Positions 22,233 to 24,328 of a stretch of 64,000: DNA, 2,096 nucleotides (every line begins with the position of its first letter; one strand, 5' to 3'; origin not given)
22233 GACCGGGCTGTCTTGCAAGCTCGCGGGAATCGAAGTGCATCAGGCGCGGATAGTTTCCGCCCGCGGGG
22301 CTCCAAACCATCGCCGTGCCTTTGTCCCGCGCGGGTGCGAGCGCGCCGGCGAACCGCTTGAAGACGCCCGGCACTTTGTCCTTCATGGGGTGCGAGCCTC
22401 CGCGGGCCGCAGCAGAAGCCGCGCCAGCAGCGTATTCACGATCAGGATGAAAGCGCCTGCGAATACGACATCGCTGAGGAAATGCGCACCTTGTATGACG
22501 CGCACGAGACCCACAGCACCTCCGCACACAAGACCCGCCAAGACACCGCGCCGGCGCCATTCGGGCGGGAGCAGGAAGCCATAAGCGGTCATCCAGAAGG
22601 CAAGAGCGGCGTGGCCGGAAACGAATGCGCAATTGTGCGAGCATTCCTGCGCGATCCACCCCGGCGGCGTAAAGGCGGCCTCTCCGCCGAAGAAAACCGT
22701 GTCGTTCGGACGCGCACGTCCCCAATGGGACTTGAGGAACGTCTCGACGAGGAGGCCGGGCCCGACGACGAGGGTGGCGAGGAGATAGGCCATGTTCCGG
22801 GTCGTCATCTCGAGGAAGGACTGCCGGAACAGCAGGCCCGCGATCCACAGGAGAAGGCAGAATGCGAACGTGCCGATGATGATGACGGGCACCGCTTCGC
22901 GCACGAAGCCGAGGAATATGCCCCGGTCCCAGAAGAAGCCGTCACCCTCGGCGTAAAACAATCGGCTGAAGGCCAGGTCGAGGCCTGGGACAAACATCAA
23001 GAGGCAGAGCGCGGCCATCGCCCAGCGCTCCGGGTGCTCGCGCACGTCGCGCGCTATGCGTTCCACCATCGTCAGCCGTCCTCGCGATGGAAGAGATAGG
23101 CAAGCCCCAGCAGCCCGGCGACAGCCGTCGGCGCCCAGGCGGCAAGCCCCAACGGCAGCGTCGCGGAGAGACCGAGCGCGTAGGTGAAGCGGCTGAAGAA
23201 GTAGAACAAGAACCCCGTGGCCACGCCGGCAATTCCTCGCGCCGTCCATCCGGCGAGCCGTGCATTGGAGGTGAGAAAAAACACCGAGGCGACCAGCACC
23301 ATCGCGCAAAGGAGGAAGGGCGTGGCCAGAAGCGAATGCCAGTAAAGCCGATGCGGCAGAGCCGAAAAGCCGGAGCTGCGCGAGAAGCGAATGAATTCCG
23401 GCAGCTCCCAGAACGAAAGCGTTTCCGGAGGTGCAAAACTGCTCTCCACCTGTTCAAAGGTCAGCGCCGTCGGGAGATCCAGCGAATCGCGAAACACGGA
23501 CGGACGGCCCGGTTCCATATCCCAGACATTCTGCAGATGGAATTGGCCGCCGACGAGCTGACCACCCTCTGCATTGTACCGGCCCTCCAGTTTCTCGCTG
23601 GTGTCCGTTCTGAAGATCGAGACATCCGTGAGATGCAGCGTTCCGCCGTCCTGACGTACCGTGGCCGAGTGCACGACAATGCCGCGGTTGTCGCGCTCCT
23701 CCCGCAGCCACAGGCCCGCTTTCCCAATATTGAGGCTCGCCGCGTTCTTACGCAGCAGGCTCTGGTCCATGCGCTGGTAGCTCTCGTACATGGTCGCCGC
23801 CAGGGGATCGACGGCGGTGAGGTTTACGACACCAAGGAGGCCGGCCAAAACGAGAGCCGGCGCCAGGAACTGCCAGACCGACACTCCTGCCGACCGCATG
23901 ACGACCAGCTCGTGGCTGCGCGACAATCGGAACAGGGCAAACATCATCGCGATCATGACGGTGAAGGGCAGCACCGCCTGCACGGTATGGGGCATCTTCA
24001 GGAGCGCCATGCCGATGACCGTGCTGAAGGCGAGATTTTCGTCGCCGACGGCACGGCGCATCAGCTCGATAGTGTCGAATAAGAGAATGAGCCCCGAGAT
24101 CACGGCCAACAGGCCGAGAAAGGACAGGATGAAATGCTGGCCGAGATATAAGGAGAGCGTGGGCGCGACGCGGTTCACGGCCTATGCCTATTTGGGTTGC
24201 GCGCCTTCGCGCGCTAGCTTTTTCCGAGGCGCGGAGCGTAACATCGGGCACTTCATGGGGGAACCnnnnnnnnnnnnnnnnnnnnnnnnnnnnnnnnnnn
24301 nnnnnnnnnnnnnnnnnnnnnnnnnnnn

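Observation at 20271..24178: Five-gene coupled operon joining an LptF/G-family permease and a PAP2 lipid phosphatase to a type III PKS-ICMT phenolic-lipid pair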

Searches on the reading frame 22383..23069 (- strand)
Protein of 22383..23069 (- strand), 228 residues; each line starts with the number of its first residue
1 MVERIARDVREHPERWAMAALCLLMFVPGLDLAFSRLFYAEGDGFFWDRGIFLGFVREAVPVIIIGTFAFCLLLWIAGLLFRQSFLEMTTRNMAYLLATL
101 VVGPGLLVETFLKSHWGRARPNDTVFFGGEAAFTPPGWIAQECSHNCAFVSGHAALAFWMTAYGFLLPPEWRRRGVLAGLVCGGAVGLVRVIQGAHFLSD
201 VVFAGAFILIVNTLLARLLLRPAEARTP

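Call 3: search_protein_families(library=pfam, proteins=[window:22383-23069:-], max_evalue=0.01)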
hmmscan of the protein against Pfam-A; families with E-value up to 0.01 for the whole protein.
window:22383-23069:- (228 aa): 1 family
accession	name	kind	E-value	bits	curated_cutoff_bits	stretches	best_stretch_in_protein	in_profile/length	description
PF01569.27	PAP2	-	3.6e-15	56.3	27.2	1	96-205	5-111/130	PAP2 superfamily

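Call 4: search_protein_families(library=ncbifam, proteins=[window:22383-23069:-], max_evalue=0.01)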
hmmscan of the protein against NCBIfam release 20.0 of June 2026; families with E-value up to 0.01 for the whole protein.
window:22383-23069:- (228 aa): 3 families
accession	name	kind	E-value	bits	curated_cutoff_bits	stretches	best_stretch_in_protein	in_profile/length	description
NF045633.1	LipidAPhtaseLpxF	equivalog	1.9e-35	122.7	400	1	21-214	17-211/217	lipid A 4'-phosphatase LpxF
NF028538.0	PAP2_lipid_A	equivalog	2.4e-10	40.3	275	1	81-220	94-232/234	PAP2 family lipid A phosphatase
NF028536.0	PAP2_near_MCR1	equivalog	9e-07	28.8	475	1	88-220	103-234/237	PAP2 family protein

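Call 17: search_solved_structures(query=window:22383-23069:-, max_evalue=0.01)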
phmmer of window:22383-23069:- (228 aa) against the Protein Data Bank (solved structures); distinct sequences matched with E-value up to 0.01: 1.
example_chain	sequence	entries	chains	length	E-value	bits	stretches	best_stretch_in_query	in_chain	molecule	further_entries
9qci_A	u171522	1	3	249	0.0094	18.6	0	87-204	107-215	Major phosphate-irrepressible acid phosphatase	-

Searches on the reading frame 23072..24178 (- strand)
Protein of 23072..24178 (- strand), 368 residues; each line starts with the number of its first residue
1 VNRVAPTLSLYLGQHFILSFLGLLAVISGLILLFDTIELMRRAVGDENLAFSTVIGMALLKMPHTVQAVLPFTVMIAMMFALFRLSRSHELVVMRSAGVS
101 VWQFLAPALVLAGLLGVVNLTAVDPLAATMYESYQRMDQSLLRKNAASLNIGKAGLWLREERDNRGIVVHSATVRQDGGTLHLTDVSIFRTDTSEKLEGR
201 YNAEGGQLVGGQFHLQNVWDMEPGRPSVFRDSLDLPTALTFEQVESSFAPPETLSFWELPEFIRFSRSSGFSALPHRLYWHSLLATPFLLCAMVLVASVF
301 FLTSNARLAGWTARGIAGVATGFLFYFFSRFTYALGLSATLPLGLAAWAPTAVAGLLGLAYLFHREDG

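Call 3: search_protein_families(library=pfam, proteins=[window:23072-24178:-], max_evalue=0.01)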
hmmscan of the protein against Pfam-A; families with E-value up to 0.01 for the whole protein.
window:23072-24178:- (368 aa): 1 family
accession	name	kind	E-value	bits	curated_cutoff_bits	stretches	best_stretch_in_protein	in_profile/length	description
PF03739.19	LptF_LptG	-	4.4e-63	213.9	27.9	1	11-362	2-351/353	Lipopolysaccharide export system permease LptF/LptG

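Call 4: search_protein_families(library=ncbifam, proteins=[window:23072-24178:-], max_evalue=0.01)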
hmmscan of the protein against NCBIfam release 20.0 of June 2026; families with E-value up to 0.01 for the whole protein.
window:23072-24178:- (368 aa): 2 families
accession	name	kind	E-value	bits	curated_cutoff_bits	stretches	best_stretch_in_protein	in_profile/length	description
TIGR04408.1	LptG_lptG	equivalog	8.9e-76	254.8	240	1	7-364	1-350/351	LPS export ABC transporter permease LptG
TIGR04407.1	LptF_YjgP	equivalog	6.6e-24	84.3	230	1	9-363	3-346/347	LPS export ABC transporter permease LptF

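Call 45: find_homologous_proteins(query=window:23072-24178:-, max_evalue=0.001)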
Query window:23072-24178:- (368 aa): 1280 proteins with E <= 0.001 among 8000 candidates; the best 120 are listed.
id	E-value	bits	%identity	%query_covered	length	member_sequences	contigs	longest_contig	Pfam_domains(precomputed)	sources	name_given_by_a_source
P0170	2.1e-222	756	92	100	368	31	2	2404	PF03739.20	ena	-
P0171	6.6e-221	751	92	100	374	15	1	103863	PF03739.20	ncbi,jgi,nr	ncbi:MAG: LPS export ABC transporter permease LptG [Proteobacteria bacterium]|nr:LPS export ABC tran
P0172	3.9e-219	745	91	100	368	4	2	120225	PF03739.20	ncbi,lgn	ncbi:MAG: LPS export ABC transporter permease LptG [Rhodospirillaceae bacterium]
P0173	5.7e-216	735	90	100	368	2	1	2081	PF03739.20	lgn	-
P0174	5.4e-213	725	89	100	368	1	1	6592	PF03739.20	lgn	-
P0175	8.2e-211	718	88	100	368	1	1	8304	PF03739.20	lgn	-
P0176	3.1e-210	716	89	100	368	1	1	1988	PF03739.20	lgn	-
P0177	4.6e-210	715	89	99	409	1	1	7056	PF03739.20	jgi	-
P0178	2.9e-209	712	87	100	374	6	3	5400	PF03739.20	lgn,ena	-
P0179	3.1e-207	706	87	100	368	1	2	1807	PF03739.20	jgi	jgi:lipopolysaccharide export system permease protein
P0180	4.8e-206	702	85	100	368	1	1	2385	PF03739.20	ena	-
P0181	3.3e-201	686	83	100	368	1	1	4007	PF03739.20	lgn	-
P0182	5.0e-197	672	83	100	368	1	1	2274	PF03739.20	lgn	-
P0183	1.5e-195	667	88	94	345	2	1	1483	PF03739.20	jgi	-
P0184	2.3e-194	663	80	100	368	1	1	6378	PF03739.20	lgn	-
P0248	4.5e-140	485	60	100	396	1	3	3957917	PF03739.20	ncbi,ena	-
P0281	8.3e-132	458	57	100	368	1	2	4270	PF03739.20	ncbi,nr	ncbi:MAG: LptF/LptG family permease [Rhodobacteraceae bacterium]|nr:LptF/LptG family permease [Planc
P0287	3.5e-129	449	56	100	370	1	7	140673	PF03739.20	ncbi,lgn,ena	-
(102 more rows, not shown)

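Call 47: find_encoding_contigs(protein=P0287, flank=8000, max_places=1)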
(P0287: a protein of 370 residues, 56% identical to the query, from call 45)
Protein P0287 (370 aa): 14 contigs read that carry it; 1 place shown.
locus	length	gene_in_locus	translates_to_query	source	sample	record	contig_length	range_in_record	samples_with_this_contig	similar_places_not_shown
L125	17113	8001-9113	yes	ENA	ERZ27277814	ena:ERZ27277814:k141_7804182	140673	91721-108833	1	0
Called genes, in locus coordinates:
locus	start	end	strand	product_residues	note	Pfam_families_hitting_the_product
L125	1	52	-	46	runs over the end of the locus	-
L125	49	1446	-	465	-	PF00206:Lyase_1, PF14698:ASL_C2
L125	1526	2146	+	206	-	PF00578:AhpC-TSA, PF08534:Redoxin, PF00085:Thioredoxin (weak), PF13098:Thioredoxin_2 (weak), PF13905:Thioredoxin_8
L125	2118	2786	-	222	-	PF01569:PAP2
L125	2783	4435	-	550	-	PF02366:PMT, PF13231:PMT_2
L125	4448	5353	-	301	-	PF02737:3HCDH_N, PF03446:NAD_binding_2 (weak), PF00725:3HCDH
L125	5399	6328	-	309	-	PF01012:ETF, PF00766:ETF_alpha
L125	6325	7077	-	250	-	PF01012:ETF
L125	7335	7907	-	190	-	PF01923:Cob_adeno_trans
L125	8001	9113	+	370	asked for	PF03739:LptF_LptG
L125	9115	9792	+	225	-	PF01569:PAP2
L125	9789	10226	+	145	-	-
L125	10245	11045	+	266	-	PF00561:Abhydrolase_1, PF12146:Hydrolase_4, PF12697:Abhydrolase_6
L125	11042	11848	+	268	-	PF03096:Ndr (weak), PF12146:Hydrolase_4, PF00561:Abhydrolase_1, PF12697:Abhydrolase_6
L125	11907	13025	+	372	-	PF08392:FAE1_CUT1_RppA, PF00195:Chal_sti_synt_N, PF08545:ACP_syn_III (weak), PF02797:Chal_sti_synt_C, PF08541:ACP_syn_III_C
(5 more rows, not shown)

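Call 48: find_encoding_contigs(protein=P0248, flank=8000, max_places=1)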
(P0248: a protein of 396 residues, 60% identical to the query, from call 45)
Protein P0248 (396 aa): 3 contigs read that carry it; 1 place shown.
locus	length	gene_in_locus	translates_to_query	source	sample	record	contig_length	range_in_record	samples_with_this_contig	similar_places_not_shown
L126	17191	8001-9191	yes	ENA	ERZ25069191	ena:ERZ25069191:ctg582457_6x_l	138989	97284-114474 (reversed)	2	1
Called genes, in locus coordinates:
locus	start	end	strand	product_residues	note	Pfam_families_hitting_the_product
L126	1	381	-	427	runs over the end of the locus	PF00278:Orn_DAP_Arg_deC, PF01168:Ala_racemase_N, PF02784:Orn_Arg_deC_N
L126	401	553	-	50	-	-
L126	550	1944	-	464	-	PF00206:Lyase_1, PF14698:ASL_C2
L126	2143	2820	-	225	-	PF01569:PAP2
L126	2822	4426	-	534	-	PF02366:PMT, PF13231:PMT_2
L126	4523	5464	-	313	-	PF02737:3HCDH_N, PF03446:NAD_binding_2 (weak), PF00725:3HCDH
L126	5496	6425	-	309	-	PF01012:ETF, PF00766:ETF_alpha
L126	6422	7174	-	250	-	PF01012:ETF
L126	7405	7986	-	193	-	PF01923:Cob_adeno_trans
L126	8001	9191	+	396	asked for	PF03739:LptF_LptG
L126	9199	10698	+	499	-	PF02366:PMT, PF13231:PMT_2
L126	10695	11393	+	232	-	PF01569:PAP2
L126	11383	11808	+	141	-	-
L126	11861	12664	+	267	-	PF00561:Abhydrolase_1, PF12146:Hydrolase_4, PF03096:Ndr (weak), PF12697:Abhydrolase_6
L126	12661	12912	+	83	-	PF00561:Abhydrolase_1 (weak)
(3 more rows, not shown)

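Call 49: find_encoding_contigs(protein=P0281, flank=8000, max_places=2)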
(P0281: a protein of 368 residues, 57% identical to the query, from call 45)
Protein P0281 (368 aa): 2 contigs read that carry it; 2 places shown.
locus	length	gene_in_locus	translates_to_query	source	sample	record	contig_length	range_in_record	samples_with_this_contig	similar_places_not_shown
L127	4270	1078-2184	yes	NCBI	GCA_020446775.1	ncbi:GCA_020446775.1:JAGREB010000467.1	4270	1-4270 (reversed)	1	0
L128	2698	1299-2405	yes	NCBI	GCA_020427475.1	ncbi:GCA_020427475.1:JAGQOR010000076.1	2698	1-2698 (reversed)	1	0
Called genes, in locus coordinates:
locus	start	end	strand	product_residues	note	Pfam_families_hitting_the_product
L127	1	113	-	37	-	?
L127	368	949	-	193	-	PF01923:Cob_adeno_trans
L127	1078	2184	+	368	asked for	PF03739:LptF_LptG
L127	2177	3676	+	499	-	PF13231:PMT_2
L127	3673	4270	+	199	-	PF01569:PAP2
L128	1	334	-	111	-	PF01012:ETF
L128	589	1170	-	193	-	PF01923:Cob_adeno_trans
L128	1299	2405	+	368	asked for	PF03739:LptF_LptG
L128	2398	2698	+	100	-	?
